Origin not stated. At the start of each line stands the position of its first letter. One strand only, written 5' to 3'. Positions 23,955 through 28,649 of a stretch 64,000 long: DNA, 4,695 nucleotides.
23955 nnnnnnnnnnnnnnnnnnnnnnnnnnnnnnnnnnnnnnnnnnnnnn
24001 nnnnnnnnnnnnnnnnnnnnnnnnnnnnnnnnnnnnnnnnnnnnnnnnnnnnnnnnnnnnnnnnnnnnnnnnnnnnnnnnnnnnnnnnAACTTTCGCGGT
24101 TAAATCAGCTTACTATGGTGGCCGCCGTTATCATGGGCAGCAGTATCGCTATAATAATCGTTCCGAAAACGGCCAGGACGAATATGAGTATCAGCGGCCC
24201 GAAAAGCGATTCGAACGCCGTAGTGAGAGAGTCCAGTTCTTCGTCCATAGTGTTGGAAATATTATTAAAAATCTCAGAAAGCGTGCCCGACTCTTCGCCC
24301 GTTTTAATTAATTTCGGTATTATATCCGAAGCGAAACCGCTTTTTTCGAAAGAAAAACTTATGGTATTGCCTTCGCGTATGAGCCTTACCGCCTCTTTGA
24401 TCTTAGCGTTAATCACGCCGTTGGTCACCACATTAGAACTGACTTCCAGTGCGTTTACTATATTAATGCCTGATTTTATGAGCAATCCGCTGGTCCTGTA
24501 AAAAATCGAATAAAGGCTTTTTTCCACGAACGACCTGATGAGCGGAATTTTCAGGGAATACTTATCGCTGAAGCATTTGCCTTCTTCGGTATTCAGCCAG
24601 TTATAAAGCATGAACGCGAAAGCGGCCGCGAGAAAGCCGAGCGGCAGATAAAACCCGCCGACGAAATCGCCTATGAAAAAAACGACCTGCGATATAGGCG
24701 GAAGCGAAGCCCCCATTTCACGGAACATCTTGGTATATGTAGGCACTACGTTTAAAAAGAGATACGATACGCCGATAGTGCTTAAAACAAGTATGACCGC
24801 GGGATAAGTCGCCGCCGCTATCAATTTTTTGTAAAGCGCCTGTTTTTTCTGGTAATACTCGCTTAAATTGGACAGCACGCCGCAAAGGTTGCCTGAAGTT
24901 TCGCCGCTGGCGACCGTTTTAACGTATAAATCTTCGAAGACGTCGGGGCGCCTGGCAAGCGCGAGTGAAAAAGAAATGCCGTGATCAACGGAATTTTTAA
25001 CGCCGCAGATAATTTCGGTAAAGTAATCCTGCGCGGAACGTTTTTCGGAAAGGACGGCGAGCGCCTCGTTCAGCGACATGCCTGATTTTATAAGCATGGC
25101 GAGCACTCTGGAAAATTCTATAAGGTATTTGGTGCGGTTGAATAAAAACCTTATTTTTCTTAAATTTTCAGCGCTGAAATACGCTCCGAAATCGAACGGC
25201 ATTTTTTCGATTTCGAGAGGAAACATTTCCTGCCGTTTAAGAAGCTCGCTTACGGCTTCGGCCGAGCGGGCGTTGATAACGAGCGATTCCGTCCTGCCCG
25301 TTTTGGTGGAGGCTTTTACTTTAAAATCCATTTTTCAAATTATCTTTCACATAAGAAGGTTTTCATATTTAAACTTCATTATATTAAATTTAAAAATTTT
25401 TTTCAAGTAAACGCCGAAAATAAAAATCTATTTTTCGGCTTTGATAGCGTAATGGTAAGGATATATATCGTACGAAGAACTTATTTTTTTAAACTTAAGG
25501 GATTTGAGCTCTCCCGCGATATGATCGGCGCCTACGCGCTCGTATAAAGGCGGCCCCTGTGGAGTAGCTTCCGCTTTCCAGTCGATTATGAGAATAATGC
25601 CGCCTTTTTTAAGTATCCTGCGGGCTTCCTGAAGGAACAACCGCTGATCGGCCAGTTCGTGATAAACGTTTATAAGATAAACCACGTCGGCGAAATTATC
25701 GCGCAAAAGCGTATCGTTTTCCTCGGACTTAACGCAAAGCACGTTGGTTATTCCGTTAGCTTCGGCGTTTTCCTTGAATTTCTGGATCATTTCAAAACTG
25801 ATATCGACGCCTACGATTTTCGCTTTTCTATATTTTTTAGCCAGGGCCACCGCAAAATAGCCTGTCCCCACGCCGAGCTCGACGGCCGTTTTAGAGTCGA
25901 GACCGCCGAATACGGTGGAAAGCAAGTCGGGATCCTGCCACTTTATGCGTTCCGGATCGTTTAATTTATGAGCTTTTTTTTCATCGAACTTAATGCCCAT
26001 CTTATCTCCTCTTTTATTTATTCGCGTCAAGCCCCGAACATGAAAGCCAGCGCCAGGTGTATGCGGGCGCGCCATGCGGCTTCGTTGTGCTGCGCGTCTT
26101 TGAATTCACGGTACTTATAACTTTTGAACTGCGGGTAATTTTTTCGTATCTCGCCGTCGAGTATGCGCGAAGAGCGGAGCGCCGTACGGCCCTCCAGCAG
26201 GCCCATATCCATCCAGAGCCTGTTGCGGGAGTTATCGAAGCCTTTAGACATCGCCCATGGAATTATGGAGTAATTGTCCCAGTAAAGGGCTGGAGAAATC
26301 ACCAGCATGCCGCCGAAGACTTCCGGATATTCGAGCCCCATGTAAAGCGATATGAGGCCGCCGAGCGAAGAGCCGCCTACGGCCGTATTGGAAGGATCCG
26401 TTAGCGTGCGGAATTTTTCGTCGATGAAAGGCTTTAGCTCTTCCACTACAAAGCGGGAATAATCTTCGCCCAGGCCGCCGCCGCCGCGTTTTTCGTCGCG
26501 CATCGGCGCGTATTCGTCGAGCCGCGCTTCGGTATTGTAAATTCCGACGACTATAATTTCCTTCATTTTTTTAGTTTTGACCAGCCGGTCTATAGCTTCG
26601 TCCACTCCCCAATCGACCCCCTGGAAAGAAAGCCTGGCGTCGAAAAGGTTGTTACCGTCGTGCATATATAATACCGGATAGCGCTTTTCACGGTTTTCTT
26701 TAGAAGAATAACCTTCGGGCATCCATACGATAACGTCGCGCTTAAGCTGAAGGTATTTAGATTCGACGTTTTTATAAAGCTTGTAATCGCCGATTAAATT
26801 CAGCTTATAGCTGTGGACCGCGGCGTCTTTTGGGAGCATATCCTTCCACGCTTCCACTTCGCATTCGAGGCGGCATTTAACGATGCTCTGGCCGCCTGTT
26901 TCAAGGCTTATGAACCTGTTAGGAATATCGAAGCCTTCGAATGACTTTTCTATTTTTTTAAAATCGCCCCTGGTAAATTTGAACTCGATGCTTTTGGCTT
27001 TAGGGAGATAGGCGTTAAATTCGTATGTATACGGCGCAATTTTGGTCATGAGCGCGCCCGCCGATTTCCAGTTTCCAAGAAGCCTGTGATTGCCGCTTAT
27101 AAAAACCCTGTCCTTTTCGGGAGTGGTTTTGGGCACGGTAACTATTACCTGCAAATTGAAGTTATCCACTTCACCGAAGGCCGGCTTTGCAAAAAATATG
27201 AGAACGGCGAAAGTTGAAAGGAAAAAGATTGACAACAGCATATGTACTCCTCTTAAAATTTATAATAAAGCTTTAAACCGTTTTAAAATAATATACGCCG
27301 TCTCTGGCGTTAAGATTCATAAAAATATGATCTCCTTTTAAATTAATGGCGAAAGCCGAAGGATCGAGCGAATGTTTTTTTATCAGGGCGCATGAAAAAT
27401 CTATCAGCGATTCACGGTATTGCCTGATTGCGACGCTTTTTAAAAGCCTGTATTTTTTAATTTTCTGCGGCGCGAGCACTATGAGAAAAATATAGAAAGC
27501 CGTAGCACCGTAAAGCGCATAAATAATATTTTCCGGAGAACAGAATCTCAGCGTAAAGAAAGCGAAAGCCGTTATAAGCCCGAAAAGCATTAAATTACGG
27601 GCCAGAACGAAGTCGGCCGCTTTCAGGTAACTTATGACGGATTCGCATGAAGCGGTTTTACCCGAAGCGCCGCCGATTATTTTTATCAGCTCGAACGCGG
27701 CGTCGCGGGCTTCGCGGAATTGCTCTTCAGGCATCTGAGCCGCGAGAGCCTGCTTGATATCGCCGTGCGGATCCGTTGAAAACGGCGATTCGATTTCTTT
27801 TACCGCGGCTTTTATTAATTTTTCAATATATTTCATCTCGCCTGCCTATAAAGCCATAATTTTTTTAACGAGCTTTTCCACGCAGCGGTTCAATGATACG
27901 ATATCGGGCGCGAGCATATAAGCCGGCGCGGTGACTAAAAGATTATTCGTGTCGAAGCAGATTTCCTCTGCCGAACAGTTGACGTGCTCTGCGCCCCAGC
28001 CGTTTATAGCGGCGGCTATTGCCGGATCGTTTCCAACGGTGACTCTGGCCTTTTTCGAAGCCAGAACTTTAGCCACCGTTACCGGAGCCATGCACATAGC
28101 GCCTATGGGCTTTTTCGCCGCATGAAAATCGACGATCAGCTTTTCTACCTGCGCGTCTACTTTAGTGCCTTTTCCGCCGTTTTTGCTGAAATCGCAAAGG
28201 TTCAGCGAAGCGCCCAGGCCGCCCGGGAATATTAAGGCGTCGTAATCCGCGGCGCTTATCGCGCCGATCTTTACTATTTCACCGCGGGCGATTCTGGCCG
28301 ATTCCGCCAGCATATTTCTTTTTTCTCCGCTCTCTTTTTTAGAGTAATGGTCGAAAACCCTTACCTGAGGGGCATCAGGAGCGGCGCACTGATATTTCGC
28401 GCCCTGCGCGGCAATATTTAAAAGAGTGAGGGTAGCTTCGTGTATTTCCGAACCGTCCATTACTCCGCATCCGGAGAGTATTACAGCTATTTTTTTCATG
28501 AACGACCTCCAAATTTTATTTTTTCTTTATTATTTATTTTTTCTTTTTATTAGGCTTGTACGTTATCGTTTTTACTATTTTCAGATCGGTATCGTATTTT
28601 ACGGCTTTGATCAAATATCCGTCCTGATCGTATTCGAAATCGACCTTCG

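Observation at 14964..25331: Type IV pilus/T2SS-like locus with four paralogous pseudopilins, no secretin or peptidase in view, and a 1007-aa GAF-PAS hybrid kinase inside the pilin genes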

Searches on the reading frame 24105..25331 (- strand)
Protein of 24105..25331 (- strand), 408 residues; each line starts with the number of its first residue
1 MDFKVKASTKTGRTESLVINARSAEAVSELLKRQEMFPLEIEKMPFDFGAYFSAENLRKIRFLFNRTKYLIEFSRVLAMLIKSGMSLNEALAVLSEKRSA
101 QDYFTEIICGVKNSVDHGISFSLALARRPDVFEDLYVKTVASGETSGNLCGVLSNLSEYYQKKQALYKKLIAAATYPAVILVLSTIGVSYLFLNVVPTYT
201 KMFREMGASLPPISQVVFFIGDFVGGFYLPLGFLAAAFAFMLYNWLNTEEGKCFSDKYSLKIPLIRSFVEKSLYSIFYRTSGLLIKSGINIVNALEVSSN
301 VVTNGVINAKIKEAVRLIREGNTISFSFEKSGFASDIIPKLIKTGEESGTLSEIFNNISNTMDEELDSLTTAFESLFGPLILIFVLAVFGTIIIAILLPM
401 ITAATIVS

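Call 3: search_protein_families(library=pfam, proteins=[window:24105-25331:-], max_evalue=0.1)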
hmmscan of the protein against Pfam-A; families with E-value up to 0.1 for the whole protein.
window:24105-25331:- (408 aa): 1 family
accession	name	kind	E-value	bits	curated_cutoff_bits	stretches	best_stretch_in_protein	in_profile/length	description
PF00482.28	T2SSF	-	4.7e-49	166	25.2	2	73-197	1-125/125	Type II secretion system (T2SS), protein F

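Call 4: search_protein_families(library=ncbifam, proteins=[window:24105-25331:-], max_evalue=0.1)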
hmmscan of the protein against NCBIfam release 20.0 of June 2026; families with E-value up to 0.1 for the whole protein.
window:24105-25331:- (408 aa): 7 families
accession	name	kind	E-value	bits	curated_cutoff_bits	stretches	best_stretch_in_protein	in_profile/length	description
TIGR02120.1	GspF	equivalog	1.1e-78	265.2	424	1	3-403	1-397/401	type II secretion system inner membrane protein GspF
NF052607.1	T4PiliAsmPilCThrm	equivalog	1.1e-66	225.6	700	1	3-402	4-399/406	type IV pilus assembly protein PilC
NF052606.1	T4PiliAsmPilCMyx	equivalog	2.4e-62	211.1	700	1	3-406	22-417/419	type IV pilus assembly protein PilC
NF047826.1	T3SSXpsF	equivalog_domain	3.2e-52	177.7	650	1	3-401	4-398/405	type II secretion system protein XpsF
NF007861.0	PRK10573.1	equivalog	3.7e-52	177.7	401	1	6-406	10-397/401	protein transport protein HofC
NF041012.2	T4P_ComGB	equivalog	1e-29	103.9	240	1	72-401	5-328/332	competence type IV pilus assembly protein ComGB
NF045751.1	MPN385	equivalog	4.2e-05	24.2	120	1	340-401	36-96/105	MPN385 family protein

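Call 11: find_encoding_contigs(protein=window:24105-25331:-, flank=10000, max_places=6)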
Protein window:24105-25331:- (408 aa): 13 contigs read that carry it; 6 places shown.
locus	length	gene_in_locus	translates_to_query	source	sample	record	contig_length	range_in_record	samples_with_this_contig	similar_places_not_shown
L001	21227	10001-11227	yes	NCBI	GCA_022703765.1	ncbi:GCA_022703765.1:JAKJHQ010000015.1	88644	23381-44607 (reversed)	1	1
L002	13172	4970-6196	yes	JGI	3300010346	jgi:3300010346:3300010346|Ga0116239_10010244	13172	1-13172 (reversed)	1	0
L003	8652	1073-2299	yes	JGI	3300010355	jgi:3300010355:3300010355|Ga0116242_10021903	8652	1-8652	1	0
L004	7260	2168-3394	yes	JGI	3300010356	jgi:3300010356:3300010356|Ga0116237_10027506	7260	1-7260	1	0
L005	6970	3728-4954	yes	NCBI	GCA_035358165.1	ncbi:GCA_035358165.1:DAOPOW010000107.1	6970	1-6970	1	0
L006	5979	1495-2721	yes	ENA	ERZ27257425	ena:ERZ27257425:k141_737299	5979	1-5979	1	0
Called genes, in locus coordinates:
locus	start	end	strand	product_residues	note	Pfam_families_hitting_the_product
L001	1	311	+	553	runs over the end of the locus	PF16697:Yop-YscD_cpl, PF00498:FHA, PF01590:GAF, PF13185:GAF_2, PF13492:GAF_3, PF00211:Guanylate_cyc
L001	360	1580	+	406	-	PF28597:T2SSF_N (faint), PF00482:T2SSF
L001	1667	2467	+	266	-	-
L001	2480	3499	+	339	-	PF03060:NMO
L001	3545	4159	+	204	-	-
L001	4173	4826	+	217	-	-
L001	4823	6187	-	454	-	PF01743:PolyA_pol, PF12627:PolyA_pol_RNAbd, PF13735:tRNA_NucTran2_2 (weak)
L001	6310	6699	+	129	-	-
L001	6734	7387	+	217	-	PF01965:DJ-1_PfpI (weak)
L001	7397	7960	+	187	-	-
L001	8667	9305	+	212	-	PF00756:Esterase, PF12146:Hydrolase_4 (weak)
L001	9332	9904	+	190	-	PF01209:Ubie_methyltran, PF13489:Methyltransf_23, PF05175:MTS, PF02390:Methyltransf_4, PF02475:TRM5-TYW2_MTfase, PF13847:Methyltransf_31, PF08241:Methyltransf_11, PF08242:Methyltransf_12, +4 more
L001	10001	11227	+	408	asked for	PF00482:T2SSF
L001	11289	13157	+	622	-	PF05157:MshEN, PF00437:T2SSE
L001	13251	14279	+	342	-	PF11104:PilM_2 (faint)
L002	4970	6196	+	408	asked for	PF00482:T2SSF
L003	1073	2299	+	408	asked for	PF00482:T2SSF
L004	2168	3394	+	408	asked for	PF00482:T2SSF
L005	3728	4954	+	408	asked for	PF00482:T2SSF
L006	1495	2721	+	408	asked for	PF00482:T2SSF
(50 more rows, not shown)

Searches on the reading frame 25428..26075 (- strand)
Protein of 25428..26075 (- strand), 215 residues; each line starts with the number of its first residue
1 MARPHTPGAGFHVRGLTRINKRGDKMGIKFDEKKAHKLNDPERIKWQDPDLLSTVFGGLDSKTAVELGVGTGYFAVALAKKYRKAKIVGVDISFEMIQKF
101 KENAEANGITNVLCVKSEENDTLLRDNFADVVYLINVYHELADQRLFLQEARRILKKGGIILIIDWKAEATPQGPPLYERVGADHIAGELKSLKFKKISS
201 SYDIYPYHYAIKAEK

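Call 6: search_protein_families(library=pfam, proteins=[window:25428-26075:-], max_evalue=0.00001)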
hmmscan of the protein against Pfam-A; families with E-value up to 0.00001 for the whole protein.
window:25428-26075:- (215 aa): 12 families
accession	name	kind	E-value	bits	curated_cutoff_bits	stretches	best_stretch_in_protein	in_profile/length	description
PF08241.18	Methyltransf_11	-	6.4e-20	72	21.2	1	66-163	2-95/95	Methyltransferase domain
PF13847.12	Methyltransf_31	-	1.8e-19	70.3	27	1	62-168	5-114/145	Methyltransferase domain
PF13649.12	Methyltransf_25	-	9e-18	65.2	27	1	65-159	2-97/97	Methyltransferase domain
PF08242.18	Methyltransf_12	-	3.1e-15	57.1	30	1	65-161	1-98/98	Methyltransferase domain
PF13489.12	Methyltransf_23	-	1.5e-12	48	27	1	58-169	20-122/164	Methyltransferase domain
PF01209.24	Ubie_methyltran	-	5.1e-12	46.1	20.1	1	46-167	35-155/233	ubiE/COQ5 methyltransferase family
PF02390.23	Methyltransf_4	-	4.6e-10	39.7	24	1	62-124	3-65/173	Putative methyltransferase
PF05175.20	MTS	-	1e-09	38.7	23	1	60-165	31-140/170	Methyltransferase small domain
PF02475.24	TRM5-TYW2_MTfase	-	2.7e-09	37.6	28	1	63-165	39-137/164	TRM5/TYW2 methyltransferase domain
PF13578.12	Methyltransf_24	-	3.1e-06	28.5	26.3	1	65-163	1-102/105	Methyltransferase domain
PF00891.24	Methyltransf_2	-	4.3e-06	26.7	22.3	1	63-175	65-176/210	O-methyltransferase domain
PF06325.19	PrmA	-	6.2e-06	26.4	22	1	62-161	163-256/296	Ribosomal protein L11 methyltransferase (PrmA)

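Call 74: search_protein_families(library=ncbifam, proteins=[window:25428-26075:-], max_evalue=0.001)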
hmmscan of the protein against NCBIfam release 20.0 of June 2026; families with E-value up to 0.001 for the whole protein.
window:25428-26075:- (215 aa): 53 families (the best 25 are shown)
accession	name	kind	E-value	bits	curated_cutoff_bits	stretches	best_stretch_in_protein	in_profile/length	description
NF041537.1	ArsM_AhpD_UU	exception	1.1e-13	50.7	510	1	62-165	78-182/345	arsenite methyltransferase/AhpD domain selenoprotein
NF043040.1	corrin_prot_MT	hypoth_equivalog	7.1e-13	48.5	180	1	63-165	44-149/216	corrinoid protein-associated methyltransferase CpaM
NF041536.1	ArsM_DUF2284_UU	exception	6e-12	44.6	575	1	62-165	78-182/459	arsenite methyltransferase/DUF2284 domain selenoprotein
NF008823.0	PRK11873.1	subfamily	7.1e-12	45.4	263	1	63-166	80-184/272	arsenite methyltransferase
NF011529.0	PRK14968.1-3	equivalog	2.2e-11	43.6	162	1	55-119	29-91/198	putative methyltransferase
NF001244.0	PRK00216.1-5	equivalog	3.5e-11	42.8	216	1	61-170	49-160/236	bifunctional demethylmenaquinone methyltransferase/2-methoxy-6-polyprenyl-1,4-benzoquinol methylase UbiE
TIGR01934.1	MenG_MenH_UbiE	subfamily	9.2e-11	41.5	158.35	1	60-171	39-149/223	ubiquinone/menaquinone biosynthesis methyltransferase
TIGR03534.1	RF_mod_PrmC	equivalog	7.3e-10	38.7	199.1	1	62-126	90-154/253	peptide chain release factor N(5)-glutamine methyltransferase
NF047649.1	MTase_UXPK_star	exception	1.4e-09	37.4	460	1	63-165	80-183/283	methyltransferase/UXPK-star double selenoprotein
NF047824.1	tRNAwyosineTaw2Meth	equivalog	1.6e-09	37.8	350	1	61-197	94-226/245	tRNA(Phe) (4-demethylwyosine(37)-C(7)) aminocarboxypropyltransferase Taw2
TIGR02072.1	BioC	equivalog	1.8e-09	37.8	184.95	1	60-162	34-131/244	malonyl-ACP O-methyltransferase BioC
TIGR00091.1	TIGR00091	equivalog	4.8e-09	35.9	112.65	1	49-121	6-77/194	tRNA (guanosine(46)-N7)-methyltransferase TrmB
NF045667.1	MTase_DVU1556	equivalog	1.1e-08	34.9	155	1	64-172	26-128/213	DVU_1556 family methyltransferase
NF052510.1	methyltran_MpqE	exception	1.5e-08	34.4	335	1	61-167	47-155/234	methyl-plastoquinone biosynthesis methyltransferase MpqE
TIGR01983.1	UbiG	equivalog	1.7e-08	34.1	102.95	1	35-163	22-151/228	bifunctional 2-polyprenyl-6-hydroxyphenol methylase/3-demethylubiquinol 3-O-methyltransferase UbiG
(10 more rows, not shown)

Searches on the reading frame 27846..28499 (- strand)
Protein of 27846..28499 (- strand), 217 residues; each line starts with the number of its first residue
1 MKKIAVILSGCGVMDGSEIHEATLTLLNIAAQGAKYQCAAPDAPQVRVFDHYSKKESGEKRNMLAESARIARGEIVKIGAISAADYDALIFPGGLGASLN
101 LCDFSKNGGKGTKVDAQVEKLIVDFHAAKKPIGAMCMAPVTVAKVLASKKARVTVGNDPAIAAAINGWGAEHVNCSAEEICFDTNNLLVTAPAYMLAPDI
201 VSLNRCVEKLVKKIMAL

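Call 7: search_protein_families(library=pfam, proteins=[window:27846-28499:-], max_evalue=0.00001)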
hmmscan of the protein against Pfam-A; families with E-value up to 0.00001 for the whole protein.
window:27846-28499:- (217 aa): 1 family
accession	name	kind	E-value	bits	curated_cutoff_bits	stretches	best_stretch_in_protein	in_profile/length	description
PF01965.30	DJ-1_PfpI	-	3.8e-07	30.5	26.6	1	77-193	53-151/165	DJ-1/PfpI family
